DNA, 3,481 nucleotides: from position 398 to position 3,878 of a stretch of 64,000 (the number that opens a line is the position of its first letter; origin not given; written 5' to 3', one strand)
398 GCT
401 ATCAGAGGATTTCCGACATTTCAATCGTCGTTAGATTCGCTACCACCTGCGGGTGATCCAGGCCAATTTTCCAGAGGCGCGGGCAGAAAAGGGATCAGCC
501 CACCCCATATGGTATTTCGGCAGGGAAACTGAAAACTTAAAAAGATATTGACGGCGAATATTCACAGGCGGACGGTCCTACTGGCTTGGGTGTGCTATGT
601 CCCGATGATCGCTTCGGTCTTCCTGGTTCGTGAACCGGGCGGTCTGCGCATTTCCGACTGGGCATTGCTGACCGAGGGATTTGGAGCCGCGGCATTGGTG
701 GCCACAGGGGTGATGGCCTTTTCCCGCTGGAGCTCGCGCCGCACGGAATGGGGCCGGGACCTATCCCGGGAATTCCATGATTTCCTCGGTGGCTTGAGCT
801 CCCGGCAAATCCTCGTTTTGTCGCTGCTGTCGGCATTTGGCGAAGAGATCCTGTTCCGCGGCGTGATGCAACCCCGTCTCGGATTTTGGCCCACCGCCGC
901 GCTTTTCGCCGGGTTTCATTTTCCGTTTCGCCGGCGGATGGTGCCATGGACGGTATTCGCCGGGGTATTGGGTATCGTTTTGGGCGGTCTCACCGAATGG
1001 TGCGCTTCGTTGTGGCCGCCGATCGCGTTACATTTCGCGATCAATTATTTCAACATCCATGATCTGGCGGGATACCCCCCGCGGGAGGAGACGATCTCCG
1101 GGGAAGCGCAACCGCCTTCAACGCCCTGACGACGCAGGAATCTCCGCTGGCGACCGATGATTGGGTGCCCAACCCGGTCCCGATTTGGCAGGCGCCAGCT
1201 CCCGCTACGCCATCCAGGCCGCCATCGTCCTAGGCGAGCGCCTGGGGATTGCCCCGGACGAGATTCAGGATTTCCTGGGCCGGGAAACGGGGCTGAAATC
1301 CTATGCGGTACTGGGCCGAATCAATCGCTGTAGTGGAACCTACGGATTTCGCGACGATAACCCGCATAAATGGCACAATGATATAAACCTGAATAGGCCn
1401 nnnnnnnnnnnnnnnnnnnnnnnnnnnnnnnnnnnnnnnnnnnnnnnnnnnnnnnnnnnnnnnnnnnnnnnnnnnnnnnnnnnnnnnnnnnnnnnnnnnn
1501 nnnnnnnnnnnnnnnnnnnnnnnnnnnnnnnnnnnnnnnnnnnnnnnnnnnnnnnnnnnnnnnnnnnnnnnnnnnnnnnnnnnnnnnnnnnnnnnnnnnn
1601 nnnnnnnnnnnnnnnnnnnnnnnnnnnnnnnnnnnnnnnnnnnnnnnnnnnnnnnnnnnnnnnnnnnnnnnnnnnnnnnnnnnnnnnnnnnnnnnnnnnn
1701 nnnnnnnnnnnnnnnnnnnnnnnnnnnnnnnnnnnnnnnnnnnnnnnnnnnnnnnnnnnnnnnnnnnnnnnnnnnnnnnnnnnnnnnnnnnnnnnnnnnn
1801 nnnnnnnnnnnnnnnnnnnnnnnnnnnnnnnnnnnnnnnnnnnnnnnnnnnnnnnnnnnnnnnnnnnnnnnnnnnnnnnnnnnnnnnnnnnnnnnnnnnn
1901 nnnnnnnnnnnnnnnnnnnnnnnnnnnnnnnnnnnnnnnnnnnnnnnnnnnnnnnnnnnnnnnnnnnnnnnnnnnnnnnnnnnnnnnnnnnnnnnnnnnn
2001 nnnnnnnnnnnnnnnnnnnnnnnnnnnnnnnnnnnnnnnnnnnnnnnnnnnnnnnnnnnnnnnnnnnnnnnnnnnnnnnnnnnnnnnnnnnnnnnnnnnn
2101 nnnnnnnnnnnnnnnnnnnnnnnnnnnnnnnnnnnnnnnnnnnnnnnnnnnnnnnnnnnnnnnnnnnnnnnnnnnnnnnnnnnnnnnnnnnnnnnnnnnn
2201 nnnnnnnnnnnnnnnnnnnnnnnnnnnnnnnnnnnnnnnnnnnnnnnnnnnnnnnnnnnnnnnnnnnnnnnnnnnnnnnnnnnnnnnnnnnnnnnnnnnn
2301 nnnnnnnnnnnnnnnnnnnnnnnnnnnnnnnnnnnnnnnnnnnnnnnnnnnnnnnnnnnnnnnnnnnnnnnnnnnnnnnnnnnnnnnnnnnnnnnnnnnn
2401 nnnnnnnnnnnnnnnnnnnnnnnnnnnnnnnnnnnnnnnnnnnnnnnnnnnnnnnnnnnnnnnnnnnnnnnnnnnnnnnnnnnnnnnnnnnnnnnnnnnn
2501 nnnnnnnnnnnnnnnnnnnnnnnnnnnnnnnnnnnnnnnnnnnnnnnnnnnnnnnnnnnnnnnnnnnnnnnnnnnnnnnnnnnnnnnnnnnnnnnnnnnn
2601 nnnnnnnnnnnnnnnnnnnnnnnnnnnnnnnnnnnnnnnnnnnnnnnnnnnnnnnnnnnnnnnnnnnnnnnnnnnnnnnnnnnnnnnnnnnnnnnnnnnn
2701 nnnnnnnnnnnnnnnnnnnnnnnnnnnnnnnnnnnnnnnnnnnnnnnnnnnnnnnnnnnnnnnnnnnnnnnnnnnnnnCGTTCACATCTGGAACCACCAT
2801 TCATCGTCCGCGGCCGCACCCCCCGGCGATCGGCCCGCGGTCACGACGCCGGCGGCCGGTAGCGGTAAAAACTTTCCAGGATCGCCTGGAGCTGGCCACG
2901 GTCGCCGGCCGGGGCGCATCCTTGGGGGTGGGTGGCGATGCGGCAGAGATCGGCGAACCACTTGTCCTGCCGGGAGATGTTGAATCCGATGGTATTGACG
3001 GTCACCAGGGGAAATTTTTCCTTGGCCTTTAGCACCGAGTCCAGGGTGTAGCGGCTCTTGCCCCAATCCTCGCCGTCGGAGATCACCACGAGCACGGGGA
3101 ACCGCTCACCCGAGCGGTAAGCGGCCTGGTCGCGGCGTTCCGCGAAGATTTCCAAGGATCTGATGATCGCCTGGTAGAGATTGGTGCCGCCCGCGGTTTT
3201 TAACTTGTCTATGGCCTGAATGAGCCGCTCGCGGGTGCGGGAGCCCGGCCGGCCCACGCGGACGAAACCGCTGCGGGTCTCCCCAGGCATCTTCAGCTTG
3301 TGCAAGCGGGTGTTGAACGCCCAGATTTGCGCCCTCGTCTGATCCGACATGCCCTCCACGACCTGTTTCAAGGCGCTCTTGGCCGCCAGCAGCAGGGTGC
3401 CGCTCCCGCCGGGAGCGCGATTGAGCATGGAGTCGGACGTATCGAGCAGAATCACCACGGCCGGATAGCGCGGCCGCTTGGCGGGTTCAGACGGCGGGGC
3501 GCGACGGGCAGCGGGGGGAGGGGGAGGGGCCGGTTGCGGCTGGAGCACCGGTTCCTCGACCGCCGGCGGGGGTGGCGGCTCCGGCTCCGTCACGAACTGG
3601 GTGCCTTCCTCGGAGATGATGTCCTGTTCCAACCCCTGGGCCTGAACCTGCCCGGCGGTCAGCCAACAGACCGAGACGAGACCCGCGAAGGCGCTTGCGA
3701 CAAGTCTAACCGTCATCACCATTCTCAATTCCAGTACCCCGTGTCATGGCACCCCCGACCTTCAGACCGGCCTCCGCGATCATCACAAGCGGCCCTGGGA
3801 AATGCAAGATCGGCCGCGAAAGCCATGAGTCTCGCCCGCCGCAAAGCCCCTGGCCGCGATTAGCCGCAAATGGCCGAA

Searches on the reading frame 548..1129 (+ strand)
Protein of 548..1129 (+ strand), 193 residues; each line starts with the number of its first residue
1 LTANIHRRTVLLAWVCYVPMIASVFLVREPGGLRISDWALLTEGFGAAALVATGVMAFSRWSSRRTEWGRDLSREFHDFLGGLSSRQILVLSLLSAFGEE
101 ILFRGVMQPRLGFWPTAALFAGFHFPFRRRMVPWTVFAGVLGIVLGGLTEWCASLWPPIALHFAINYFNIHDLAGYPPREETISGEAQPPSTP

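Call 46: search_protein_families(library=pfam, proteins=[window:548-1129:+], max_evalue=0.00001)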
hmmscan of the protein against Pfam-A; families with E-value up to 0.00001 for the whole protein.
window:548-1129:+ (193 aa): 1 family
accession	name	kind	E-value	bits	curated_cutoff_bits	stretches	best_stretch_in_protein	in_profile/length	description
PF02517.21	Rce1-like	-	9.3e-15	55.1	22.4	1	87-168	7-93/93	Type II CAAX prenyl endopeptidase Rce1-like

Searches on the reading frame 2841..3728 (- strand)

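Call 46: search_protein_families(library=pfam, proteins=[window:2841-3728:-], max_evalue=0.00001)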
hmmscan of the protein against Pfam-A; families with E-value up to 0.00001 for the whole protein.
window:2841-3728:- (295 aa): 3 families
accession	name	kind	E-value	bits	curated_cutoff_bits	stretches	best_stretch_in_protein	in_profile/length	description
PF13519.12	VWA_2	-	4.7e-10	40.5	27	1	91-220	1-107/107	von Willebrand factor type A domain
PF00092.34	VWA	-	2.4e-09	38.1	23.8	1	91-269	2-155/174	von Willebrand factor type A domain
PF13768.12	VWA_3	-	4e-08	33.9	27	1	90-244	2-131/155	von Willebrand factor type A domain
